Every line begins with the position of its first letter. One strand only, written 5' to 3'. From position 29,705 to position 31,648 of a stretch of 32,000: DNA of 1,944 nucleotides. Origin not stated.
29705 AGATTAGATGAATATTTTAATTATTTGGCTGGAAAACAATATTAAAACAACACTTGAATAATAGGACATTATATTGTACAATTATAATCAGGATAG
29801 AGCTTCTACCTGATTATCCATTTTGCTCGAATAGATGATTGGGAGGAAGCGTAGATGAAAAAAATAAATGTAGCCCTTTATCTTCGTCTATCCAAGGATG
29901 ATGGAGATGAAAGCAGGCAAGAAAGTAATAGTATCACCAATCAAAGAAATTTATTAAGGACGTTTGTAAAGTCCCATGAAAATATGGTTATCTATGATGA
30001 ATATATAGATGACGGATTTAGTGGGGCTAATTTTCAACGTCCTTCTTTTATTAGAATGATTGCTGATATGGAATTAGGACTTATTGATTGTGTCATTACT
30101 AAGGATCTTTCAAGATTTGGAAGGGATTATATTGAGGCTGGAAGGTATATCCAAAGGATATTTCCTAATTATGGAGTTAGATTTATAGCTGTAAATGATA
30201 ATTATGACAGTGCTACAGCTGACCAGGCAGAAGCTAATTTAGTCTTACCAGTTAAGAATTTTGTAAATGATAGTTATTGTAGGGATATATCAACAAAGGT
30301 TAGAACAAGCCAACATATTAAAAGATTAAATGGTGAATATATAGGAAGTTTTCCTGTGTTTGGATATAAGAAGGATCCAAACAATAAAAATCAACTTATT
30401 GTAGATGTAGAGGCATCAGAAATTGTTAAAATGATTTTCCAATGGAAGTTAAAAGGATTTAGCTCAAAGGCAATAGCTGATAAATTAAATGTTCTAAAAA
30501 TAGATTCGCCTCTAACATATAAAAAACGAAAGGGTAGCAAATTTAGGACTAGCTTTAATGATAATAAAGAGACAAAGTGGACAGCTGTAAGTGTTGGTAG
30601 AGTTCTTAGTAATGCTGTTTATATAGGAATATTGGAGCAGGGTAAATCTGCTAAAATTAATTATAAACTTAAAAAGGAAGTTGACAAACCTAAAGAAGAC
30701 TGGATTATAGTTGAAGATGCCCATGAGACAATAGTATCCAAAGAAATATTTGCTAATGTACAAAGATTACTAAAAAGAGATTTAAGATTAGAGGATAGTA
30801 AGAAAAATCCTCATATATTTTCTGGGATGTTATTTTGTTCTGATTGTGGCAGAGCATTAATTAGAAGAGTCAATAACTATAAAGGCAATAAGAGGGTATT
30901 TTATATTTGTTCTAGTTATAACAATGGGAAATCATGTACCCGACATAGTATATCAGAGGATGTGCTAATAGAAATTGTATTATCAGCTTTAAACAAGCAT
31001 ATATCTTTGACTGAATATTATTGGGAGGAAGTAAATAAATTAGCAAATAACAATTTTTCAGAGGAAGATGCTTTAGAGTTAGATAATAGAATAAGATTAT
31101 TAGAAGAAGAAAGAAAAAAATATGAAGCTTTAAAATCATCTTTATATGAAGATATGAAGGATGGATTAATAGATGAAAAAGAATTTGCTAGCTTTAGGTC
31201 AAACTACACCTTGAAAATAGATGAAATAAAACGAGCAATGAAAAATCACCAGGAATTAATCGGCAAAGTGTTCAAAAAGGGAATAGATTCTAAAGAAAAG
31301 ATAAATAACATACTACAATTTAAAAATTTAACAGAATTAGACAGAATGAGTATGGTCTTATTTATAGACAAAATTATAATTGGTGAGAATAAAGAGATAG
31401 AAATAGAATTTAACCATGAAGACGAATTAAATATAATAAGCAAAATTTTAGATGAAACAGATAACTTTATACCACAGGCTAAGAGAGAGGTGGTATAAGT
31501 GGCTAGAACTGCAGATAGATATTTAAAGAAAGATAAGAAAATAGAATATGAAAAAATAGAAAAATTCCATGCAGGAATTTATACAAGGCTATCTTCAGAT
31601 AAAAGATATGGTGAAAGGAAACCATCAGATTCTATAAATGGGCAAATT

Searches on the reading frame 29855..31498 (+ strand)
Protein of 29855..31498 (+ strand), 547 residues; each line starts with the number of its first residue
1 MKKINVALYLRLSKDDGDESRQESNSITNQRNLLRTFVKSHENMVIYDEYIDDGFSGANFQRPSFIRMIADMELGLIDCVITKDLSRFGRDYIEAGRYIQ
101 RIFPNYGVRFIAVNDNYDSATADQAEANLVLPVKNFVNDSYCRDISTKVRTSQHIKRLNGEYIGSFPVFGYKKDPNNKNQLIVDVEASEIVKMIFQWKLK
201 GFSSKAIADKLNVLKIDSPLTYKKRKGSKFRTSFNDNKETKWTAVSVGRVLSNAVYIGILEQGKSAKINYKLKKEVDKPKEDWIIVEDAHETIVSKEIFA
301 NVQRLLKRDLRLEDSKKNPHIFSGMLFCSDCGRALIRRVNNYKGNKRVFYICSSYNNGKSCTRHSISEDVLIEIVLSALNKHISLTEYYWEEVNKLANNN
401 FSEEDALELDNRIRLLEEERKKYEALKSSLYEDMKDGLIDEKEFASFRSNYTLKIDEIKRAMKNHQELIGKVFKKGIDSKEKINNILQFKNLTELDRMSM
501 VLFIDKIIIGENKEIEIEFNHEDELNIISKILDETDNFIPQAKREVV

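Call 44: search_protein_families(library=pfam, proteins=[window:29855-31498:+], max_evalue=0.0001)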
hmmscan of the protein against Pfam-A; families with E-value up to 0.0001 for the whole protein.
window:29855-31498:+ (547 aa): 3 families
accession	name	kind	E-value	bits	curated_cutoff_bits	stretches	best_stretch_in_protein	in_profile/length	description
PF07508.19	Recombinase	-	1.4e-22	80.3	21.1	1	186-308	2-101/102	Recombinase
PF00239.26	Resolvase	-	1.7e-19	70.8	23.3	1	6-161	1-144/145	Resolvase, N terminal domain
PF13408.12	Zn_ribbon_recom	-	2e-16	60.6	25.3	1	321-380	1-58/58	Recombinase zinc beta ribbon domain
